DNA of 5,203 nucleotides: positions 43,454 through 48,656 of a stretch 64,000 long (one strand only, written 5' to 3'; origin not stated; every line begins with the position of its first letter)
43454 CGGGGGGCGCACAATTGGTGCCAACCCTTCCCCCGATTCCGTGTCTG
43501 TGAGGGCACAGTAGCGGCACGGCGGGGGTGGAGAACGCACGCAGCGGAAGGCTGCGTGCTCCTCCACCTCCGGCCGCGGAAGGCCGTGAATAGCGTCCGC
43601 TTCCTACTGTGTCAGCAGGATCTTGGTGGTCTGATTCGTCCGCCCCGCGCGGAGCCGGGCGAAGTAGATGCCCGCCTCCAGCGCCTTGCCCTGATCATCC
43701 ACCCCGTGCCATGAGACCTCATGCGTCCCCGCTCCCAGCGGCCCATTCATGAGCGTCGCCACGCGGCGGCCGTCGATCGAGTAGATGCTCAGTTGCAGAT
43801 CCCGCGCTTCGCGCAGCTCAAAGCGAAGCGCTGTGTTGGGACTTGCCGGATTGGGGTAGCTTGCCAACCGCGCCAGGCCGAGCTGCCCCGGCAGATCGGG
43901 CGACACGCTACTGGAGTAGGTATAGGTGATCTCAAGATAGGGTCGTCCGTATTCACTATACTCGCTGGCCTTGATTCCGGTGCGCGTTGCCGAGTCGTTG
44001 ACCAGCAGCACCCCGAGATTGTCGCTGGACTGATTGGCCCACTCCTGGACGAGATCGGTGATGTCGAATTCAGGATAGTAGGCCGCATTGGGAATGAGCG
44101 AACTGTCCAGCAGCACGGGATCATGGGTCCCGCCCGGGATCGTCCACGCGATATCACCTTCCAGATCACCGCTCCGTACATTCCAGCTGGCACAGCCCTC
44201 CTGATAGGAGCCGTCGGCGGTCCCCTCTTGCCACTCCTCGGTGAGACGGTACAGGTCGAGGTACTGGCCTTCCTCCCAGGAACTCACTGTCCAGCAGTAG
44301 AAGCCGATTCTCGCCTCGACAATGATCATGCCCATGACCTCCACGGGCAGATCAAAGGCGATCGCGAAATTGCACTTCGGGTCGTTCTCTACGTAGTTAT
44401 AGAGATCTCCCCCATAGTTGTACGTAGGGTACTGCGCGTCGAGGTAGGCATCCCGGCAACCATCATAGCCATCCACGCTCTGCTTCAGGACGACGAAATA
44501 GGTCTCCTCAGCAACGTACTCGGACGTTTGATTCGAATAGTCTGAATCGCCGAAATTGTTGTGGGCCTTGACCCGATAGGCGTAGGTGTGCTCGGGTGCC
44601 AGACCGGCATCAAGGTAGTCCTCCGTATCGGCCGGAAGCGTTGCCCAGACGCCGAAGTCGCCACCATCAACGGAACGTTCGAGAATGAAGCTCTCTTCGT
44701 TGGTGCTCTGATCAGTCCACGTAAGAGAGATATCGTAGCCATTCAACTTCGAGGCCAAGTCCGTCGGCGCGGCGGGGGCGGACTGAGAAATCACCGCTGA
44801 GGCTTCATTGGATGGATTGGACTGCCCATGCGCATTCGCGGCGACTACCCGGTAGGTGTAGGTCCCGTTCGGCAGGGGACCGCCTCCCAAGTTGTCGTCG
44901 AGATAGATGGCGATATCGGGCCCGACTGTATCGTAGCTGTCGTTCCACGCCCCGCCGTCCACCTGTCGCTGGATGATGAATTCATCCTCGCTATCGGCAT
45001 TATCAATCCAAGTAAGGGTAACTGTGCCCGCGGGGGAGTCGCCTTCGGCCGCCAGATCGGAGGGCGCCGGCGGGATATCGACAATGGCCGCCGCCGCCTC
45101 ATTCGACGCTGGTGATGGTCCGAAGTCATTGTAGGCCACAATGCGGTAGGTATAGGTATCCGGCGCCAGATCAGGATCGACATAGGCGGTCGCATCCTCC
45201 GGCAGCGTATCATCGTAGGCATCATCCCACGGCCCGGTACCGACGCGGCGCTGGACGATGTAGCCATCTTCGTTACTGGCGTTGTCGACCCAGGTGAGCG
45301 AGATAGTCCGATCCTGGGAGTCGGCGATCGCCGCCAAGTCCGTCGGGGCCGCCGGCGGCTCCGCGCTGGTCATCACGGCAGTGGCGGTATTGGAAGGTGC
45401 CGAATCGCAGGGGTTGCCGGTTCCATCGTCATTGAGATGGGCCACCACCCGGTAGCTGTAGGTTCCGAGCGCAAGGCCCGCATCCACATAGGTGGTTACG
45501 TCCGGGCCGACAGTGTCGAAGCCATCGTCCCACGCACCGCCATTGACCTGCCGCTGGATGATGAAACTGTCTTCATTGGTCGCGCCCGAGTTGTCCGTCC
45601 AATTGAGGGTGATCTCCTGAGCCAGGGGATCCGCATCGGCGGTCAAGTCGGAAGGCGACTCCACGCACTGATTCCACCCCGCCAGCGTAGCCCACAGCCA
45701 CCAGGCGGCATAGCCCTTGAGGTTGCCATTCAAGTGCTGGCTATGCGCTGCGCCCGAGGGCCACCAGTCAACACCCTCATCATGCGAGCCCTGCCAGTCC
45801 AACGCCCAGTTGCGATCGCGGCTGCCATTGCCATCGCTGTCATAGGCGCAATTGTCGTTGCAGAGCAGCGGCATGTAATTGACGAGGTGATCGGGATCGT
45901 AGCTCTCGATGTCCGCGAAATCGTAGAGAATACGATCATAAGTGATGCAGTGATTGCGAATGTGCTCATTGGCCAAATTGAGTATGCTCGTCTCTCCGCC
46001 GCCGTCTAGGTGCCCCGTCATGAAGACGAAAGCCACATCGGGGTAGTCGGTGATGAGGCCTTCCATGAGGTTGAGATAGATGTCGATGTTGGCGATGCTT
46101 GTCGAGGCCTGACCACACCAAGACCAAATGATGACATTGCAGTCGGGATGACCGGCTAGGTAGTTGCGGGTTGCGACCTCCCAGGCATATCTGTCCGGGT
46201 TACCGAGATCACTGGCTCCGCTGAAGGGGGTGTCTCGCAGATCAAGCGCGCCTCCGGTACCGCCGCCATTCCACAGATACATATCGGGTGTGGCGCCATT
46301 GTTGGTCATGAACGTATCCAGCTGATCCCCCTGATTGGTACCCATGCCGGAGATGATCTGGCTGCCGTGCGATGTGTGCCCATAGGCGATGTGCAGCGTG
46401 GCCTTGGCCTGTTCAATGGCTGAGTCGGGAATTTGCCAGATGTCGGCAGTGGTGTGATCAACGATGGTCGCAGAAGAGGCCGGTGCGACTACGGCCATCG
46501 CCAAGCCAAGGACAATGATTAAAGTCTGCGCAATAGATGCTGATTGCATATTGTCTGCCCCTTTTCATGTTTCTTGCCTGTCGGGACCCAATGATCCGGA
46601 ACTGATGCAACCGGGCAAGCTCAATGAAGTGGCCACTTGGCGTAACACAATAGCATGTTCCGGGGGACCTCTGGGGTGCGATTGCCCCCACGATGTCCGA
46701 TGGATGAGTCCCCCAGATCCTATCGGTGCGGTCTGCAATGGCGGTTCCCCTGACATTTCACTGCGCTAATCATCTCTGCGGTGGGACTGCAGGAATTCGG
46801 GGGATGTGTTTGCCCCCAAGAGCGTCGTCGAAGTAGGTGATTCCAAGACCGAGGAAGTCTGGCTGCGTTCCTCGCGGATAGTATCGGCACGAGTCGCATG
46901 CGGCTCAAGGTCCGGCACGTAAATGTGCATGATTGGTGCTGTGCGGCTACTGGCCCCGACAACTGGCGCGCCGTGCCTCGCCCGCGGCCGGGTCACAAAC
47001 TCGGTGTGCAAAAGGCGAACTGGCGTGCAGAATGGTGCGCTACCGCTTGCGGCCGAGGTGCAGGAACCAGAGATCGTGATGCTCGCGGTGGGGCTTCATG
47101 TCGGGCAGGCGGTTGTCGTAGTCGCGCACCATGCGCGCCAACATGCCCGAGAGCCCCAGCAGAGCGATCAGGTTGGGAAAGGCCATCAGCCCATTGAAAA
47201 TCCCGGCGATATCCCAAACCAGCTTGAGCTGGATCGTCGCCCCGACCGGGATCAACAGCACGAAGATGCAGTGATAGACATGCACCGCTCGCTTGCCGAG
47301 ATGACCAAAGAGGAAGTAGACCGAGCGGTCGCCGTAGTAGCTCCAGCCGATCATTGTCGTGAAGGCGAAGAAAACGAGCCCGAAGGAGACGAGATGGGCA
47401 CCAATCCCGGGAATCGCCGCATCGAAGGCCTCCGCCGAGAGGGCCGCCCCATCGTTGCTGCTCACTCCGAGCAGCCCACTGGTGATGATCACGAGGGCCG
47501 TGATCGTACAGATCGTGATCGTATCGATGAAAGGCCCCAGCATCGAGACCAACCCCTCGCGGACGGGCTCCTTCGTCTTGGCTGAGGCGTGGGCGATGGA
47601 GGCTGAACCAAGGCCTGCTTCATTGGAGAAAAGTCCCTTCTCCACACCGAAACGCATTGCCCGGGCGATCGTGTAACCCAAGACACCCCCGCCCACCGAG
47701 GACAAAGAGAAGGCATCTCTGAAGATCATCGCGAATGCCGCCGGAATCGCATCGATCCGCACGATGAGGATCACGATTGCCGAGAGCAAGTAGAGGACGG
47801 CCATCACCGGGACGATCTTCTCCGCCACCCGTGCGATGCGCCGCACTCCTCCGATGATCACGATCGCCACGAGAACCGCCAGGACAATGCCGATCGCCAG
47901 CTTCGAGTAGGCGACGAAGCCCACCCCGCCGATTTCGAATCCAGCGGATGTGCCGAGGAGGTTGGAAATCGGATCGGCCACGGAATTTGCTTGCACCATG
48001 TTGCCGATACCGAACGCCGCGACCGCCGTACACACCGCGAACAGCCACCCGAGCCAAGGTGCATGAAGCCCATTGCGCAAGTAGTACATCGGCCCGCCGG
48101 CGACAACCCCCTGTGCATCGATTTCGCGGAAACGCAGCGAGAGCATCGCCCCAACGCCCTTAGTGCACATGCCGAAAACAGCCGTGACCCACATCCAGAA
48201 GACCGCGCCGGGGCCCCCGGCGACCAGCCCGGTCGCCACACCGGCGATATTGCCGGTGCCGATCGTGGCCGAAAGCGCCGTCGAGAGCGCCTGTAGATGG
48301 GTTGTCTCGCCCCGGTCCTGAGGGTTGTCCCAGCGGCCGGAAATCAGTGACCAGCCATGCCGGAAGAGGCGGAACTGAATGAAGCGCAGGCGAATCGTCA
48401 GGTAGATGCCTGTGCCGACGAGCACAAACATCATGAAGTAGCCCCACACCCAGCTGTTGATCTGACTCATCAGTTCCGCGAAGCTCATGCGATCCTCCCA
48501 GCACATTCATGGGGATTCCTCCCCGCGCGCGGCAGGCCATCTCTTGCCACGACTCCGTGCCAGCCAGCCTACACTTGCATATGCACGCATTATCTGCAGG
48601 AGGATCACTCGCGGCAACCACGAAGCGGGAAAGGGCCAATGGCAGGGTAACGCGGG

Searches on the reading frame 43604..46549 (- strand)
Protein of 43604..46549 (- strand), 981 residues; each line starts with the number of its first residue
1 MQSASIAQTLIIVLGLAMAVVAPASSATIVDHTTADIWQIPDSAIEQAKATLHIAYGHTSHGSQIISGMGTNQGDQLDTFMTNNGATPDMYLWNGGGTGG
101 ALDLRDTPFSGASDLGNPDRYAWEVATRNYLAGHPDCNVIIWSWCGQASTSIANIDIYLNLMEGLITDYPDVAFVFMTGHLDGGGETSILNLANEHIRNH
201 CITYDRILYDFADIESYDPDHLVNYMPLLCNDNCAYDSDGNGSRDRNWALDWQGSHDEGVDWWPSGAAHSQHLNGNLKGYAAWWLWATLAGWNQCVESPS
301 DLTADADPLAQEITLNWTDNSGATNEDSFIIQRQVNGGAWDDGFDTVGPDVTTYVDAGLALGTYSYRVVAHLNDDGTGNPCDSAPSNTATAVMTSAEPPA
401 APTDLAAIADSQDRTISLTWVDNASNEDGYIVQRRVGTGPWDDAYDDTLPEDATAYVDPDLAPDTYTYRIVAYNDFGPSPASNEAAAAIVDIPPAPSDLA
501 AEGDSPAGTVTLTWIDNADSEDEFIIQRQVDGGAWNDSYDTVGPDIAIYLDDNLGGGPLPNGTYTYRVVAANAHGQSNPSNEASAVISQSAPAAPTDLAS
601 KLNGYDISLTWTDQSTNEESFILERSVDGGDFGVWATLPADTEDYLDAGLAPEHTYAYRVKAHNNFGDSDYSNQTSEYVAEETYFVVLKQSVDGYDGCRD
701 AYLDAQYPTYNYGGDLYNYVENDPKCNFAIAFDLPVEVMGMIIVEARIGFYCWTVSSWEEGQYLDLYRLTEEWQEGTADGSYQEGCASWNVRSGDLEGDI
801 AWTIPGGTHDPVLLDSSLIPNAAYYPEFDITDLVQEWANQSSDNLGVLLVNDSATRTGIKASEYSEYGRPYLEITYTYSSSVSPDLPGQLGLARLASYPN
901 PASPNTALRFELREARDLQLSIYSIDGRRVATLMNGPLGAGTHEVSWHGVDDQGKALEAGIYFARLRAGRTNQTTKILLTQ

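Call 11: search_protein_families(library=pfam, proteins=[window:43604-46549:-], max_evalue=0.001)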
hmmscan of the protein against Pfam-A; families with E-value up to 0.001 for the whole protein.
window:43604-46549:- (981 aa): 5 families
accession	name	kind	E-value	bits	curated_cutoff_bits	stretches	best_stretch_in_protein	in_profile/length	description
PF00041.27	fn3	-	1.3e-19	70.7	25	2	594-676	2-82/84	Fibronectin type III domain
PF13860.13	FlgD_ig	-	3.8e-12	46.4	27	1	910-966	16-73/79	FlgD Ig-like domain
PF24517.2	CBM96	-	1.1e-08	35.6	26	0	699-778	9-90/164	Carbohydrate-binding module family 96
PF06848.17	Disaggr_repeat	-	9.5e-06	25.8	33.9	1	730-852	32-154/179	Disaggregatase related repeat domain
PF18962.6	Por_Secre_tail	-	1.9e-05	25.3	27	1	898-978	2-74/75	Secretion system C-terminal sorting domain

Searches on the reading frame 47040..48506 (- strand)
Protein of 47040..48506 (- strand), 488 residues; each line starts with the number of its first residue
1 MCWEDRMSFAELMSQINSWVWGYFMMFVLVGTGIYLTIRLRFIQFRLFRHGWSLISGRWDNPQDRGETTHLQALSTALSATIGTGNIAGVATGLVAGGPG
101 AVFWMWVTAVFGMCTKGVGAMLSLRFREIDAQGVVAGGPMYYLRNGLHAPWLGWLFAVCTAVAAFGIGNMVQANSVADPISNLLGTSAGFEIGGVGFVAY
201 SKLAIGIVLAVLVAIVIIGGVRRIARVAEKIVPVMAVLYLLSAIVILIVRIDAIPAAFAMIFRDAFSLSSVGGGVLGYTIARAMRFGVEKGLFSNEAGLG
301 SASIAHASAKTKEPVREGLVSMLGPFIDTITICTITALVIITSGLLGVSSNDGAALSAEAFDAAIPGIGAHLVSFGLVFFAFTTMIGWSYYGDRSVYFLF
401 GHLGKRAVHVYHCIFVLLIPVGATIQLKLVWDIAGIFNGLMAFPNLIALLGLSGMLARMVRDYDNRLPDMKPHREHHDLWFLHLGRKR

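Call 11: search_protein_families(library=pfam, proteins=[window:47040-48506:-], max_evalue=0.001)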
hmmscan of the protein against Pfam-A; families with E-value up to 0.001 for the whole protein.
window:47040-48506:- (488 aa): 1 family
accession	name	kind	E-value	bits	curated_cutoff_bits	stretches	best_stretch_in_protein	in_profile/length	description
PF01235.23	Na_Ala_symp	-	9.6e-135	450.3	24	1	63-467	8-383/392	Sodium:alanine symporter family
